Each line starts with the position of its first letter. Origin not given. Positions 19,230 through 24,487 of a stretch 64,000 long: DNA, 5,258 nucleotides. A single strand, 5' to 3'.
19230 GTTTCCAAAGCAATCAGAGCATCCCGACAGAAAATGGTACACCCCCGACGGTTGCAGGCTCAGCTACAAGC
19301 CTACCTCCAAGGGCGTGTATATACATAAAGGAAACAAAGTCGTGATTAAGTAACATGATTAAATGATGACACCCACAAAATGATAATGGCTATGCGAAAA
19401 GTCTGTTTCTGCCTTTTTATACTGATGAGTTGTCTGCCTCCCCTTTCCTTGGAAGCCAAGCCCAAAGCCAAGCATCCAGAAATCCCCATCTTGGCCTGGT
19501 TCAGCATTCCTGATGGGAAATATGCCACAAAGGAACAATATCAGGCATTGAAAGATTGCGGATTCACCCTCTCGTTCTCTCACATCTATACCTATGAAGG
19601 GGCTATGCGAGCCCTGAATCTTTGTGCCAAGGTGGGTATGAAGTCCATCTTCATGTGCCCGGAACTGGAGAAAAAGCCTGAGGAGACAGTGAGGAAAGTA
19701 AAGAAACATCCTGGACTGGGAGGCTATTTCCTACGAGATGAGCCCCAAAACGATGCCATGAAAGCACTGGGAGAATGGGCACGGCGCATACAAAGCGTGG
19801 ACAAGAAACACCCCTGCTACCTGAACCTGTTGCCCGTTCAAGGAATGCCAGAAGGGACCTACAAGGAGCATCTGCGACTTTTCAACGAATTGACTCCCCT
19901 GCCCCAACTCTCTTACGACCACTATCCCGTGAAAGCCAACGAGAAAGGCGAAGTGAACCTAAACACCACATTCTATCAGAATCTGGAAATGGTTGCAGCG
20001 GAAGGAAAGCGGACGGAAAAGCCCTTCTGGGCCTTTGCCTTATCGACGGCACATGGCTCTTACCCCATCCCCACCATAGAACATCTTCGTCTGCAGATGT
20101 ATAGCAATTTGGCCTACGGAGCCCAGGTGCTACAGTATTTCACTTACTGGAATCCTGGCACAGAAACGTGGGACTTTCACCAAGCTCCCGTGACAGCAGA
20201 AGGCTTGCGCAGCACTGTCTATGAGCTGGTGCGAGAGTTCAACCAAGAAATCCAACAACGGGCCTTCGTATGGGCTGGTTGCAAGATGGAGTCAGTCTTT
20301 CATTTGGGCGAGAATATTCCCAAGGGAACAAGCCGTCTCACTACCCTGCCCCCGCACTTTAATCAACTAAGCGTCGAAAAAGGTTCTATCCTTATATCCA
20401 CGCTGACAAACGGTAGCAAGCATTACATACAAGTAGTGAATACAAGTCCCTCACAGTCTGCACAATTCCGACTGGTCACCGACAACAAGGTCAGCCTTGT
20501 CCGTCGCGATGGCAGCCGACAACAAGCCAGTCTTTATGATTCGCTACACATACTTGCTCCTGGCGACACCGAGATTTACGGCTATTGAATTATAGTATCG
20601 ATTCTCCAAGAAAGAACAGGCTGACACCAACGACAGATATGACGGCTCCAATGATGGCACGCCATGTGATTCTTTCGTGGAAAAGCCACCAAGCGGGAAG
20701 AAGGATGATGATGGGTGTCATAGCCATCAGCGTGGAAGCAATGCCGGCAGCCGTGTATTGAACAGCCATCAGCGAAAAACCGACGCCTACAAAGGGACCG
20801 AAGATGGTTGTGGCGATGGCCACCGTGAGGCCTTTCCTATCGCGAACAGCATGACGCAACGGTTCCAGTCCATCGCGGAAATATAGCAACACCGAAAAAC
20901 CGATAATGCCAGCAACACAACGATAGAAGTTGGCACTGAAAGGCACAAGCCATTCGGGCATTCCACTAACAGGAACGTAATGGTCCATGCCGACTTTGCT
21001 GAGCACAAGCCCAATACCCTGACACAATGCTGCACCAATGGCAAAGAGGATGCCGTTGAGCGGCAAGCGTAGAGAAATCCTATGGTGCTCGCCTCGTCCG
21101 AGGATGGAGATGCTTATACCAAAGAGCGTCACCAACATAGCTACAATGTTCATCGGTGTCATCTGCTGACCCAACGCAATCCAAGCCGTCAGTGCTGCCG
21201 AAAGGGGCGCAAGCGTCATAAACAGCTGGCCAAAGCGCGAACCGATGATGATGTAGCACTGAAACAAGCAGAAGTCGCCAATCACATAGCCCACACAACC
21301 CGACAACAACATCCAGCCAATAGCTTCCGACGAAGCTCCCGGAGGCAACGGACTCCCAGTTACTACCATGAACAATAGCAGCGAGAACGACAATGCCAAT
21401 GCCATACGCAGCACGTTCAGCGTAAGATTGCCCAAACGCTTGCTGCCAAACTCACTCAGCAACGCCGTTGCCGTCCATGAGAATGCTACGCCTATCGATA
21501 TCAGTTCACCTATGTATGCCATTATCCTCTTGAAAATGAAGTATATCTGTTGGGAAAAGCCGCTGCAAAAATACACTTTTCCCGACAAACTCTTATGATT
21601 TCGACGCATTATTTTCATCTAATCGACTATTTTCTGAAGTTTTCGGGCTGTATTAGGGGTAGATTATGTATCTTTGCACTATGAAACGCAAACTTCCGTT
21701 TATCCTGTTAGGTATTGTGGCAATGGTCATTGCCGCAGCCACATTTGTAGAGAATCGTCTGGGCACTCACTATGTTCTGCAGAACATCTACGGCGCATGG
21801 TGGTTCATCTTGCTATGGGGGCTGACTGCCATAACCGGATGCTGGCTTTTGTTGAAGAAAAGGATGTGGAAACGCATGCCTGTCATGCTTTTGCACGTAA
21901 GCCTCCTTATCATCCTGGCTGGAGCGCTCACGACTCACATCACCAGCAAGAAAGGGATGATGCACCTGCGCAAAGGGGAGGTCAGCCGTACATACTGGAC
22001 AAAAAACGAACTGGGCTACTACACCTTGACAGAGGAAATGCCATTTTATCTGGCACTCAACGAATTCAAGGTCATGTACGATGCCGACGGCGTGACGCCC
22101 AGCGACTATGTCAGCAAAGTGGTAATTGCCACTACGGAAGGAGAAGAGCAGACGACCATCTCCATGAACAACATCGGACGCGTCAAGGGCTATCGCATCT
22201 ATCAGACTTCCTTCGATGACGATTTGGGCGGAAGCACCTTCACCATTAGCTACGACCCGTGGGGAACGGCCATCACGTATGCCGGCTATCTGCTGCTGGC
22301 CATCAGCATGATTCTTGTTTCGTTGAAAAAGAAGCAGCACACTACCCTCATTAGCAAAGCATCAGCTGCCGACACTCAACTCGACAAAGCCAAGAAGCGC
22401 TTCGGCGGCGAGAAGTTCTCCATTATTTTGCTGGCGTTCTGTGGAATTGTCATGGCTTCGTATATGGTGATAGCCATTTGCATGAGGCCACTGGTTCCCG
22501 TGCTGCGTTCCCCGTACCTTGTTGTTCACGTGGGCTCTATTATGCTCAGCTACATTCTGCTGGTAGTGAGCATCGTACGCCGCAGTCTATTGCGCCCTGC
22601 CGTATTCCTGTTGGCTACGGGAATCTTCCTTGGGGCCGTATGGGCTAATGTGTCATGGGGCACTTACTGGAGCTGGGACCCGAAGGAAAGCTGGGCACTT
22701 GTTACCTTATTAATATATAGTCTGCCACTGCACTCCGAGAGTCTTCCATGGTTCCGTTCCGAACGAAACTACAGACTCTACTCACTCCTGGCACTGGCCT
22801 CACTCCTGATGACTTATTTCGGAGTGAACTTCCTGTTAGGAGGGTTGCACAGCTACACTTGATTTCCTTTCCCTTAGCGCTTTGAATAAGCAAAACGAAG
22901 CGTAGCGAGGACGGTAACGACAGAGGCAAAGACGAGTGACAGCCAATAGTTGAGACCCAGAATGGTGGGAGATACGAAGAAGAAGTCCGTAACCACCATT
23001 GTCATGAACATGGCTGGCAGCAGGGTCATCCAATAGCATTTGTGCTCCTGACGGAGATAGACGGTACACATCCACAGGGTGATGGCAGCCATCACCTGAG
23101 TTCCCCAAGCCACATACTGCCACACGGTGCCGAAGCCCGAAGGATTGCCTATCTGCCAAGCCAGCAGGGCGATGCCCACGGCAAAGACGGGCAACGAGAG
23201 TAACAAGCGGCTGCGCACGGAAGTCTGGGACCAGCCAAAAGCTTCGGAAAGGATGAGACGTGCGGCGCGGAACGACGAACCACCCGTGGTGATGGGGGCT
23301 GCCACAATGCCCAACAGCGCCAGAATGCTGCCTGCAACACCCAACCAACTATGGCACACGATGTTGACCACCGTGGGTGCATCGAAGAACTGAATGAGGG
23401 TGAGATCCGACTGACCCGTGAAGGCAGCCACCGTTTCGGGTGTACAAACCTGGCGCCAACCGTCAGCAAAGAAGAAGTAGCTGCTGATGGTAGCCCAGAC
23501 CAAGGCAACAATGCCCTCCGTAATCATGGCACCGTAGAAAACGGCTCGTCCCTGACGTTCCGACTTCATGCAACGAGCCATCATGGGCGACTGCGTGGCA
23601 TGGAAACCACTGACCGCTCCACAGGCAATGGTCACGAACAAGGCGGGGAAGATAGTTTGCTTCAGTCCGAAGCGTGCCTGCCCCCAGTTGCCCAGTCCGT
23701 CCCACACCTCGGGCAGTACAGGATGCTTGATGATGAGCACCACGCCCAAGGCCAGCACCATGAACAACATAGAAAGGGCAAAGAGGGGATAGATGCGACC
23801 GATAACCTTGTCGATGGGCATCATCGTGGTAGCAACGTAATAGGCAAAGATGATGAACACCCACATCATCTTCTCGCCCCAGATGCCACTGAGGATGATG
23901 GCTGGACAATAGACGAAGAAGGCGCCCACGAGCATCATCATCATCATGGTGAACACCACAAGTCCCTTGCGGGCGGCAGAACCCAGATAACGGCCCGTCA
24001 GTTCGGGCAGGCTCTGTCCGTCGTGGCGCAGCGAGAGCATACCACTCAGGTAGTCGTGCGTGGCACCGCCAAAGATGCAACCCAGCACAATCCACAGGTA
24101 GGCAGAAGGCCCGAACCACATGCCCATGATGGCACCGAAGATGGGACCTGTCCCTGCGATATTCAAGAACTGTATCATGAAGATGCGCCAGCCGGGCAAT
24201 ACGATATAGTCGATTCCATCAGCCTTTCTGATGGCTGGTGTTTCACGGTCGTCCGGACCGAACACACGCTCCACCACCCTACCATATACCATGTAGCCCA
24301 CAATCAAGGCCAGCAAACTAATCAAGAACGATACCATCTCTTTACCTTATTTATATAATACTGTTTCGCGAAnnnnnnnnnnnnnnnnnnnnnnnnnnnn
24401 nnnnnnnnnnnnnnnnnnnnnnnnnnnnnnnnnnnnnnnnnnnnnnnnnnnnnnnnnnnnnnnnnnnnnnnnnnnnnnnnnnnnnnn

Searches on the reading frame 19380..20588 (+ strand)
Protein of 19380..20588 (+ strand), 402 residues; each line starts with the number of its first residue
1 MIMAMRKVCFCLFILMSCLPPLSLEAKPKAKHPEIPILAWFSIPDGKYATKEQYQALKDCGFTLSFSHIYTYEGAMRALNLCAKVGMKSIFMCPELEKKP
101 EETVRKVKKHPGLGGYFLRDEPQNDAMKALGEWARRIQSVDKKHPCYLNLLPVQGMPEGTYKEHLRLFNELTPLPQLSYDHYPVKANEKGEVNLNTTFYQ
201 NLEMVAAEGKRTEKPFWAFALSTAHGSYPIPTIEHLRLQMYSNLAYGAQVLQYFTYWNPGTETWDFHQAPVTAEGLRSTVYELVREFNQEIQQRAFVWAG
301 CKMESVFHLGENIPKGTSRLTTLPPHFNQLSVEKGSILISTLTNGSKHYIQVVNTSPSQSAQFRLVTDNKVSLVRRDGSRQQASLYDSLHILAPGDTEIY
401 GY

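Call 24: search_protein_families(library=pfam, proteins=[window:19380-20588:+])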
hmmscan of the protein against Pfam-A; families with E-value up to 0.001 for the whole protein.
window:19380-20588:+ (402 aa): 1 family
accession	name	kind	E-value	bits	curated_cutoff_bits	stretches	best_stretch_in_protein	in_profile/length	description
PF02449.21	Glyco_hydro_42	-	4e-06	26.9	21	1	176-293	256-375/376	Beta-galactosidase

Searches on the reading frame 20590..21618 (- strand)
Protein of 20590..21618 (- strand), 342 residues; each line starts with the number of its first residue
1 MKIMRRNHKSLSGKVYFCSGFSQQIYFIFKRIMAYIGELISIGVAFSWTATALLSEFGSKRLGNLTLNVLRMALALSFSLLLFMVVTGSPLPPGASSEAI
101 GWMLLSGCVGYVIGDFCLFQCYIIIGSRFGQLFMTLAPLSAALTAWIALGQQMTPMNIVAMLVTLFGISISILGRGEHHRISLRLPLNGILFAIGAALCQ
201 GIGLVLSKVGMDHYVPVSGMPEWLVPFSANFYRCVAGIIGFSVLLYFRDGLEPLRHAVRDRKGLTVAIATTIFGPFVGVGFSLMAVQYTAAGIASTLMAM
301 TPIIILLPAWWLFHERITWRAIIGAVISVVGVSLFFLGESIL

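Call 24: search_protein_families(library=pfam, proteins=[window:20590-21618:-])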
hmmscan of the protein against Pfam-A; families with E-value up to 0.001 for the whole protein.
window:20590-21618:- (342 aa): 1 family
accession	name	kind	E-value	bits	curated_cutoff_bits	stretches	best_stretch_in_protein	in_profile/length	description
PF00892.27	EamA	-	3.2e-32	112.1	28.2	2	188-336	2-134/135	EamA-like transporter family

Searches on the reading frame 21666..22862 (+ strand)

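Call 24: search_protein_families(library=pfam, proteins=[window:21666-22862:+])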
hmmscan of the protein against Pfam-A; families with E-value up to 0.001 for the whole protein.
window:21666-22862:+ (398 aa): 2 families
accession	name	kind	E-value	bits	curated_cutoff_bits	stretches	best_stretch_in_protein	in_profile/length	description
PF01578.25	Cytochrom_C_asm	-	2.5e-21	76.8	29.9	1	311-395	128-212/212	Cytochrome C assembly protein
PF05140.19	ResB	-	9.7e-21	74.5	24.6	1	64-187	145-269/486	ResB-like family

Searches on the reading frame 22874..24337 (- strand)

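Call 24: search_protein_families(library=pfam, proteins=[window:22874-24337:-])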
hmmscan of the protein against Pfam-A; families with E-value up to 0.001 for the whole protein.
window:22874-24337:- (487 aa): 1 family
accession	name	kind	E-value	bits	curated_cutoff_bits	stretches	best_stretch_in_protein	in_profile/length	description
PF02554.20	CstA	-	6.6e-54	184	27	3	4-142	6-147/560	Carbon starvation protein CstA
